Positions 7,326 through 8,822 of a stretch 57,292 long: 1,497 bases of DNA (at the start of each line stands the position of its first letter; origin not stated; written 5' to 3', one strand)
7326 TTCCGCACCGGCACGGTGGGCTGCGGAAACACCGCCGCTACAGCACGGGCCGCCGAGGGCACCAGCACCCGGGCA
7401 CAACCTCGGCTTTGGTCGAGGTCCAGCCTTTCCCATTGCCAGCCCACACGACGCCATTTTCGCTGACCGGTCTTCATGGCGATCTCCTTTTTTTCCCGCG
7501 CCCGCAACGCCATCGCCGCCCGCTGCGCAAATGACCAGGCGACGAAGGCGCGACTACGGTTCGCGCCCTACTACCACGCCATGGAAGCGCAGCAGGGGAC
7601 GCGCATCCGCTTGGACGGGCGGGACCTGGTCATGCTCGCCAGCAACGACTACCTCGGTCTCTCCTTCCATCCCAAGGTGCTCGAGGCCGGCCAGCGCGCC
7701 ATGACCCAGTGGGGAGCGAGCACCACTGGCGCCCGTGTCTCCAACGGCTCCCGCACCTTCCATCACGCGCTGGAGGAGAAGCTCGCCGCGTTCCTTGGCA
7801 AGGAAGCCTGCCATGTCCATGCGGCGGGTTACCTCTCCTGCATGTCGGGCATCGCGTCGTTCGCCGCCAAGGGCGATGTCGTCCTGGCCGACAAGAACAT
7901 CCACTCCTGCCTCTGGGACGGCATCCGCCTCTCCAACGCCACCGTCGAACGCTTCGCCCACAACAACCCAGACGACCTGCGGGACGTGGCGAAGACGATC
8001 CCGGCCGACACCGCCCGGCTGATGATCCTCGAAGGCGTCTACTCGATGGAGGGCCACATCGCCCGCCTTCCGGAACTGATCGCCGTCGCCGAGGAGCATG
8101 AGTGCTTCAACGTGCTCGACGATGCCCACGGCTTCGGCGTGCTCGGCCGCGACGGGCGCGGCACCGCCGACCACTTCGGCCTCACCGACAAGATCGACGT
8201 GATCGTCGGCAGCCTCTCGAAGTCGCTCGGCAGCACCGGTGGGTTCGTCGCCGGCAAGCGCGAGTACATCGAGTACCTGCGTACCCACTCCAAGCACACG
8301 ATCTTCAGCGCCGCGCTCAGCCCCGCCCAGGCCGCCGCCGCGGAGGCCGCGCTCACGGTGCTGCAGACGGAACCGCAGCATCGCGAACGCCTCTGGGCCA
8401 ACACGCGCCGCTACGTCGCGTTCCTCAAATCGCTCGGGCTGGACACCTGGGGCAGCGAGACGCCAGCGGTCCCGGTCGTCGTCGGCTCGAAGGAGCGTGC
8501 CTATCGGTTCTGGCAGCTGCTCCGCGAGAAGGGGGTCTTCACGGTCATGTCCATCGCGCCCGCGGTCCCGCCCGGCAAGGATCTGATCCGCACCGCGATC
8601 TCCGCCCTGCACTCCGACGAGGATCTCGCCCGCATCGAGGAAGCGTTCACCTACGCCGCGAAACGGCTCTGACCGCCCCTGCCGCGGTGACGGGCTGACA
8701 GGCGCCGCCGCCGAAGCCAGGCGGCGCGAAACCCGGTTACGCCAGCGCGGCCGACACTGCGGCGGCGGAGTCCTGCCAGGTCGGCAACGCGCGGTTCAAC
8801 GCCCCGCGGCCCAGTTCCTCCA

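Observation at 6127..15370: Non-canonical lipid/glycolipid cluster: Spt-like synthase and FabV facing an ACP-DH, KAS, SDR and three-glycosyltransferase operon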

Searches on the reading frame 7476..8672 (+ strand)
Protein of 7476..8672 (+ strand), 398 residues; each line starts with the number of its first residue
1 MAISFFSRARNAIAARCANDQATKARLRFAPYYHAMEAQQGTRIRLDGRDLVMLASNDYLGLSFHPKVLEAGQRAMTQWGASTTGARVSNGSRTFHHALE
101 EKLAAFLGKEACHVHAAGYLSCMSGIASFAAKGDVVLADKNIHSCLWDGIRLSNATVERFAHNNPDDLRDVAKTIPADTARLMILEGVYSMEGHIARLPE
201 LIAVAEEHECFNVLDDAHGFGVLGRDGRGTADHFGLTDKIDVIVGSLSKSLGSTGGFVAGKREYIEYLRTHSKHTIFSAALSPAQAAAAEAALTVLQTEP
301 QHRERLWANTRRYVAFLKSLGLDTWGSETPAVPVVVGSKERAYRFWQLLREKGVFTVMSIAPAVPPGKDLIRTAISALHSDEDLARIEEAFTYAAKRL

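Call 3: search_protein_families(library=pfam, proteins=[window:7476-8672:+], max_evalue=0.001)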
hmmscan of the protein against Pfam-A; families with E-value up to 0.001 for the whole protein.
window:7476-8672:+ (398 aa): 3 families
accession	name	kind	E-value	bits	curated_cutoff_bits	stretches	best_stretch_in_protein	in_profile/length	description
PF00155.27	Aminotran_1_2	-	8.2e-46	157.3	19.7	1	50-389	2-359/361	Aminotransferase class I and II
PF01053.26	Cys_Met_Meta_PP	-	1.7e-05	24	27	1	96-259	54-208/381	Cys/Met metabolism PLP-dependent enzyme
PF01212.27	Beta_elim_lyase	-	6.6e-05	22.8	27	1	82-318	21-266/288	Beta-eliminating lyase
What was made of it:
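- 7476..8672 (+): Spt-like alpha-oxoamine synthase (PLP enzyme; Lys249 is the Schiff-base lysine). Pfam Aminotran_1_2 (call 3).
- Checked: AOS, 7476-8672(+): Aminotran_1_2 (call 3).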

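Call 5: search_protein_families(library=ncbifam, proteins=[window:7476-8672:+], max_evalue=0.001)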
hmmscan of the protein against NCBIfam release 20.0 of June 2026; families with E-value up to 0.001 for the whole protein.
window:7476-8672:+ (398 aa): 22 families
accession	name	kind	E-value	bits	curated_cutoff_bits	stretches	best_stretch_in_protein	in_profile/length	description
NF047600.1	SerpalmtaseCFB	equivalog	1.7e-111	372.7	640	1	29-390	23-384/395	serine palmitoyltransferase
TIGR01825.1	gly_Cac_T_rel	subfamily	4.8e-104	348.1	535.4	1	34-397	18-381/385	BioF/Kbl family PLP-dependent acyltransferase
NF047599.1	SerpalmtaseBetaP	equivalog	7.5e-102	340.9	500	1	39-396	33-391/394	serine palmitoyltransferase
TIGR00858.1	bioF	equivalog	5.8e-101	337.9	426.45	1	35-391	7-364/365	8-amino-7-oxononanoate synthase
NF005394.0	PRK06939.1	equivalog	2.9e-93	312.8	460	1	35-397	27-393/397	glycine C-acetyltransferase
NF047603.1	SerpalmtaseAlphaP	equivalog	1.1e-82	277.9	670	1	36-396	31-394/399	serine palmitoyltransferase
TIGR01822.1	2am3keto_CoA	equivalog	5e-79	266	493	1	37-397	25-389/393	glycine C-acetyltransferase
TIGR01821.1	5aminolev_synth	equivalog_domain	2.2e-69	234.3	338.55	1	47-394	42-393/402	5-aminolevulinate synthase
NF005526.0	PRK07179.1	equivalog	1.3e-64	218.3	428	1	48-395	53-396/407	alpha-hydroxyketone-type quorum-sensing autoinducer synthase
NF005697.0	PRK07505.1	subfamily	4.5e-40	137.5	342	1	34-391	33-395/405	hypothetical protein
NF004608.1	PRK05937.1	equivalog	3.8e-26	91.7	399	1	57-354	10-309/366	8-amino-7-oxononanoate synthase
NF004876.0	PRK06234.1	subfamily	1.1e-07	31.2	666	1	85-318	58-282/400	methionine gamma-lyase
NF004627.0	PRK05968.1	subfamily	3.6e-07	29.4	508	1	96-296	65-258/389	hypothetical protein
NF041364.1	GntC_guanitoxin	equivalog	4.1e-07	29.2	415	1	198-375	156-339/356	guanitoxin biosynthesis PLP-dependent (S)-gamma-hydroxy-L-arginine cyclodehydratase GntC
TIGR01328.1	met_gam_lyase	equivalog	4e-06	26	549.7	1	86-290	54-250/391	methionine gamma-lyase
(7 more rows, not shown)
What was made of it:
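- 7476..8672 (+): The best NCBIfam model is SPT-CFB at 372.7 bits, below its cut-off of 640; bioF scores 337.9 against 426 and Kbl 312.8 against 460 (call 5).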

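Call 7: find_encoding_contigs(protein=window:7476-8672:+, flank=10000, max_places=6)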
Protein window:7476-8672:+ (398 aa): 3 contigs read that carry it; 1 place shown.
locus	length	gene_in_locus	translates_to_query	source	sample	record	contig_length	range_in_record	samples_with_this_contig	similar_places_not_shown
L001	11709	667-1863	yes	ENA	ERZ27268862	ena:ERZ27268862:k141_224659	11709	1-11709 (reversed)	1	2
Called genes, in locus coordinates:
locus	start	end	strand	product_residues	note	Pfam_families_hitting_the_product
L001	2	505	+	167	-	?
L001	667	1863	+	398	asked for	PF00155:Aminotran_1_2, PF01053:Cys_Met_Meta_PP (weak)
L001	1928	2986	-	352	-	PF20706:GT4-conflict, PF00534:Glycos_transf_1, PF13692:Glyco_trans_1_4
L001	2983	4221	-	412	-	PF00534:Glycos_transf_1, PF13692:Glyco_trans_1_4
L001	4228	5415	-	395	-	-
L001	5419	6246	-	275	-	PF00106:adh_short, PF13561:adh_short_C2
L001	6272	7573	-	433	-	PF00109:ketoacyl-synt, PF02801:Ketoacyl-synt_C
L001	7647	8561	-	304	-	PF07977:FabA, PF22818:ApeI-like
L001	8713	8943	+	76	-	PF00830:Ribosomal_L28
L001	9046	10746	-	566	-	PF03023:MurJ, PF01943:Polysacc_synt (weak), PF13440:Polysacc_synt_3, PF01554:MatE (weak)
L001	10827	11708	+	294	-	?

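Call 8: find_homologous_proteins(query=window:7476-8672:+, max_evalue=1e-30)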
Query window:7476-8672:+ (398 aa): 5238 proteins with E <= 1e-30 among 8000 candidates; the best 120 are listed.
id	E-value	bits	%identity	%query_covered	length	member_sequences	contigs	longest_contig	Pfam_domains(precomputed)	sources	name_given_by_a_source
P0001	4.0e-264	893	100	100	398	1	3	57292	PF00155.28,PF01053.27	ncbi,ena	-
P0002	6.2e-243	823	90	100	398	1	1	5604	PF00155.28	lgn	-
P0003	2.2e-239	812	89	100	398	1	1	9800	PF00155.28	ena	-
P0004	8.3e-239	810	89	100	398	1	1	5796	PF00155.28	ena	-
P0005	9.5e-239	810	88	100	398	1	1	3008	PF00155.28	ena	-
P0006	2.8e-238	808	88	100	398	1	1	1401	PF00155.28,PF01053.27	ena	-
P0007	3.1e-238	808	89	100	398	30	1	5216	PF00155.28,PF01053.27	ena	-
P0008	9.9e-238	806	89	100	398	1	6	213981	PF00155.28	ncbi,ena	-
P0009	2.7e-235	798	88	100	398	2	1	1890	PF00155.28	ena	-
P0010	5.6e-235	797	88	100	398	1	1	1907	PF00155.28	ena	-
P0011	2.3e-234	795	87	100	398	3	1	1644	PF00155.28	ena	-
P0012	5.0e-234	794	88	100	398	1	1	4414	PF00155.28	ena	-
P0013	5.2e-233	791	87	100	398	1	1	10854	PF00155.28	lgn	-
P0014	4.9e-232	787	86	100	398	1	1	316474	PF00155.28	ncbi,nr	ncbi:MAG: aminotransferase class I/II-fold pyridoxal phosphate-dependent enzyme [Opitutaceae bacteri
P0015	2.7e-229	778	85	100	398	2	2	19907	PF00155.28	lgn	-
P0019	3.9e-212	722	77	100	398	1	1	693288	PF00155.28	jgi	jgi:8-amino-7-oxononanoate synthase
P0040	8.4e-205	698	75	100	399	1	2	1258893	PF00155.28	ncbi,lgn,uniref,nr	ncbi:aminotransferase class I/II-fold pyridoxal phosphate-dependent enzyme [Rariglobus hedericola]|u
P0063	3.5e-202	689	74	100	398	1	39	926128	PF00155.28,PF01053.27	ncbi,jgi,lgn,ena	ncbi:MAG: aminotransferase class I/II-fold pyridoxal phosphate-dependent enzyme [Verrucomicrobiota b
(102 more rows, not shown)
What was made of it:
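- Automated pipelines call many orthologues '8-amino-7-oxononanoate synthase' (call 8).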

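Call 9: search_solved_structures(query=window:7476-8672:+, max_evalue=1e-20)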
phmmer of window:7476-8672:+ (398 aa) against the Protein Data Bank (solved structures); distinct sequences matched with E-value up to 1e-20: 48.
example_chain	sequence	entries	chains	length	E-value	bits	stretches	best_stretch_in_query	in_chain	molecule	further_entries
3a2b_A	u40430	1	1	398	3.1e-90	305.9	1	26-386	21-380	Serine palmitoyltransferase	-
8guh_A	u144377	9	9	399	3.1e-90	305.9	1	26-386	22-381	Serine palmitoyltransferase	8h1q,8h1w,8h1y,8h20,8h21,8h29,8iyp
8s1y_A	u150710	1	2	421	9.5e-76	258.3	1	34-398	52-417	8-amino-7-oxononanoate synthase/2-amino-3-ketobutyrate coenzyme A ligase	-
7poa_A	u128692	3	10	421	3.2e-75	256.5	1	34-398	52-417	8-amino-7-oxononanoate synthase/2-amino-3-ketobutyrate coenzyme A ligase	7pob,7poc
2x8u_A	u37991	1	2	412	2.5e-72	247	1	31-394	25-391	SERINE PALMITOYLTRANSFERASE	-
2jgt_A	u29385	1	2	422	3.7e-72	246.4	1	38-391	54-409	SERINE PALMITOYLTRANSFERASE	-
2jg2_A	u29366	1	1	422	4e-72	246.3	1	38-391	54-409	SERINE PALMITOYLTRANSFERASE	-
2w8j_A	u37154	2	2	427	4.2e-72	246.3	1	38-391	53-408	SERINE PALMITOYLTRANSFERASE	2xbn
2w8t_A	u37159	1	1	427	5.7e-72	245.8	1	38-391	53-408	SERINE PALMITOYLTRANSFERASE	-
2w8u_A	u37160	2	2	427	7.9e-72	245.3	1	38-391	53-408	SERINE PALMITOYLTRANSFERASE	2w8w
2w8v_A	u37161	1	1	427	8e-72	245.3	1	38-391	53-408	SERINE PALMITOYLTRANSFERASE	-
4bmk_A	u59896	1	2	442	3.2e-71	243.3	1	38-391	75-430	SERINE PALMITOYLTRANSFERASE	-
7bxp_A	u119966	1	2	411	3.3e-69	236.7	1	36-397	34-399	2-amino-3-ketobutyrate coenzyme A ligase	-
7bxq_A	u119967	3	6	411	2.4e-68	233.9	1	36-397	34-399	2-amino-3-ketobutyrate coenzyme A ligase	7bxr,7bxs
7v58_A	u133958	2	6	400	1.9e-64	221.1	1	38-393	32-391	2-amino-3-ketobutyrate coenzyme A ligase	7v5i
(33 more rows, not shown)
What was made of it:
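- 7476..8672 (+): The best PDB hit is Sphingobacterium SPT 3a2b at 306 bits, ahead of Thermus BioF/Kbl at 258 (call 9).
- The best PDB hit is SmSPT at 306 bits, against 258 for the next hit (call 9).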

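Call 10: find_encoding_contigs(protein=P0040, flank=10000, max_places=2)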
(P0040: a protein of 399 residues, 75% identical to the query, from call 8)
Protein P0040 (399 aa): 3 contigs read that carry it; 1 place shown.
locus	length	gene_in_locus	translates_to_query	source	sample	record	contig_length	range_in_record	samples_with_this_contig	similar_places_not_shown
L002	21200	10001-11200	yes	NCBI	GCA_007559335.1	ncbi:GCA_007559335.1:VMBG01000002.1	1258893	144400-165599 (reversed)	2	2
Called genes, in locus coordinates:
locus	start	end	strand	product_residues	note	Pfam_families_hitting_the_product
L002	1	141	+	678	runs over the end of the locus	PF00535:Glycos_transf_2, PF10111:Glyco_tranf_2_2 (weak), PF13641:Glyco_tranf_2_3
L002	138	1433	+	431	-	PF04765:TOD1_MUCI70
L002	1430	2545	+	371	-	-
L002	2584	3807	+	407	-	PF00534:Glycos_transf_1 (weak), PF13692:Glyco_trans_1_4, PF13524:Glyco_trans_1_2 (weak)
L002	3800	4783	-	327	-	-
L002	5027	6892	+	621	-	-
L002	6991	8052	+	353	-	PF01370:Epimerase, PF02719:Polysacc_synt_2, PF04321:RmlD_sub_bind, PF16363:GDP_Man_Dehyd, PF07993:NAD_binding_4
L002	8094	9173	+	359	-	PF01073:3Beta_HSD (weak), PF01370:Epimerase, PF04321:RmlD_sub_bind (faint), PF16363:GDP_Man_Dehyd, PF07993:NAD_binding_4 (weak), PF16363:GDP_Man_Dehyd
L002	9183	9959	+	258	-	PF13641:Glyco_tranf_2_3, PF00535:Glycos_transf_2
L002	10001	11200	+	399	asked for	PF00155:Aminotran_1_2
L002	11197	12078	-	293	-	PF00535:Glycos_transf_2, PF13641:Glyco_tranf_2_3 (weak)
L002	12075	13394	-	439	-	PF13439:Glyco_transf_4 (faint), PF00534:Glycos_transf_1, PF13692:Glyco_trans_1_4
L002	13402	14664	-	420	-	PF00109:ketoacyl-synt, PF02801:Ketoacyl-synt_C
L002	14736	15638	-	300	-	PF00550:PP-binding (weak), PF07977:FabA, PF22818:ApeI-like (weak)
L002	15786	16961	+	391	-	PF13439:Glyco_transf_4, PF13579:Glyco_trans_4_4, PF20706:GT4-conflict, PF00534:Glycos_transf_1, PF13692:Glyco_trans_1_4, PF13524:Glyco_trans_1_2 (weak)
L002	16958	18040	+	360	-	PF13439:Glyco_transf_4, PF13579:Glyco_trans_4_4, PF00534:Glycos_transf_1, PF13692:Glyco_trans_1_4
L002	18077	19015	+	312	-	PF00106:adh_short (weak), PF01073:3Beta_HSD, PF01370:Epimerase, PF02719:Polysacc_synt_2, PF04321:RmlD_sub_bind, PF05368:NmrA (faint), PF13460:NAD_binding_10, PF16363:GDP_Man_Dehyd, +1 more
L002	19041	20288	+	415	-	PF00083:Sugar_tr, PF07690:MFS_1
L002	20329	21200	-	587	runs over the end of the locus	PF00999:Na_H_Exchanger, PF00027:cNMP_binding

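Call 13: find_encoding_contigs(protein=P0063, flank=10000, max_places=1)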
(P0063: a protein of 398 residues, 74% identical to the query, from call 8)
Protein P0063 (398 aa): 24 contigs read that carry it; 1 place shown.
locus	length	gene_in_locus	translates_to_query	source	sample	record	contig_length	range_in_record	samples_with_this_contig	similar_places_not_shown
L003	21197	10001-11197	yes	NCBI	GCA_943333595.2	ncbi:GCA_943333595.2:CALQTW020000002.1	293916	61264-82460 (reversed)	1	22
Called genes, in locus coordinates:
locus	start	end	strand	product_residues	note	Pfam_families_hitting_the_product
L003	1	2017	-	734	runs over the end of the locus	-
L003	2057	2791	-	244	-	PF01209:Ubie_methyltran, PF13489:Methyltransf_23, PF13847:Methyltransf_31, PF08241:Methyltransf_11, PF08242:Methyltransf_12, PF13649:Methyltransf_25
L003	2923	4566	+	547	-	PF00534:Glycos_transf_1, PF13692:Glyco_trans_1_4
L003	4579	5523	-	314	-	PF13578:Methyltransf_24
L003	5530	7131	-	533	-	-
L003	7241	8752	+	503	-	PF13231:PMT_2 (weak)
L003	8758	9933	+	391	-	PF20706:GT4-conflict, PF00534:Glycos_transf_1, PF13692:Glyco_trans_1_4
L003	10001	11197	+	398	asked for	PF00155:Aminotran_1_2, PF01053:Cys_Met_Meta_PP (weak)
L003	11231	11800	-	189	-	-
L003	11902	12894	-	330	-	PF01022:HTH_5, PF13489:Methyltransf_23, PF01209:Ubie_methyltran, PF05148:Methyltransf_8 (weak), PF13847:Methyltransf_31, PF08241:Methyltransf_11, PF08242:Methyltransf_12, PF13649:Methyltransf_25, +3 more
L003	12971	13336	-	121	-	PF07963:N_methyl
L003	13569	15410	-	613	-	PF27167:HTH_GRAD, PF03449:GreA_GreB_N, PF01272:GreA_GreB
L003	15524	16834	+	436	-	PF01029:NusB, PF01189:Methyltr_RsmB-F, PF01728:FtsJ (faint)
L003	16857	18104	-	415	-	PF13650:Asp_protease_2, PF13975:gag-asp_proteas (weak), PF17820:PDZ_6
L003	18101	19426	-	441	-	PF07690:MFS_1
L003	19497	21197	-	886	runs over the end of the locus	PF03924:CHASE, PF08447:PAS_3, PF00512:HisKA (weak), PF02518:HATPase_c, PF00072:Response_reg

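Call 14: find_encoding_contigs(protein=P0019, flank=10000, max_places=1)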
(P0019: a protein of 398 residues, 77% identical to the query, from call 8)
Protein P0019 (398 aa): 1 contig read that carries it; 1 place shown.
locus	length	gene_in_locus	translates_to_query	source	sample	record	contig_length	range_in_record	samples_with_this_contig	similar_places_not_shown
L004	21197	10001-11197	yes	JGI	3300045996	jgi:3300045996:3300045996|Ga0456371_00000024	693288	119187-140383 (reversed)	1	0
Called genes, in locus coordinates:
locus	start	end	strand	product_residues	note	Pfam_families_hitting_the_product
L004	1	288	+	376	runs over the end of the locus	-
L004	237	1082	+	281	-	PF01061:ABC2_membrane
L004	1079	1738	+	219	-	PF00005:ABC_tran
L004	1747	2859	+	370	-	-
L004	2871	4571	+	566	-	PF02563:Poly_export, PF10531:SLBB (weak), PF22461:SLBB_2 (weak)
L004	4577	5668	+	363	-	-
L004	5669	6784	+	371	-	PF00534:Glycos_transf_1, PF13692:Glyco_trans_1_4, PF13524:Glyco_trans_1_2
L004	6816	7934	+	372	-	-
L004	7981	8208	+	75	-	-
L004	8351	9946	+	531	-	PF16889:Hepar_II_III_N, PF07940:Hepar_II_III_C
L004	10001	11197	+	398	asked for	PF00155:Aminotran_1_2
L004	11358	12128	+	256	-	-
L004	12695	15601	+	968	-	PF05345:He_PIG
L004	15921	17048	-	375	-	-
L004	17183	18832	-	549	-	PF12831:FAD_oxidored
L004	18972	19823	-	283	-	PF02585:PIG-L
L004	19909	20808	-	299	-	-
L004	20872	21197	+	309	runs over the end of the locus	PF02311:AraC_binding (faint), PF12833:HTH_18, PF00165:HTH_AraC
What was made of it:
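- L003 and L004 have the AOS without module 1 (calls 13, 14). The AOS sits at the end of polysaccharide-type gene clusters in some relatives: GT2, epimerases, an ABC-2 transporter and Poly_export in L002 and L004 (calls 10, 14).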
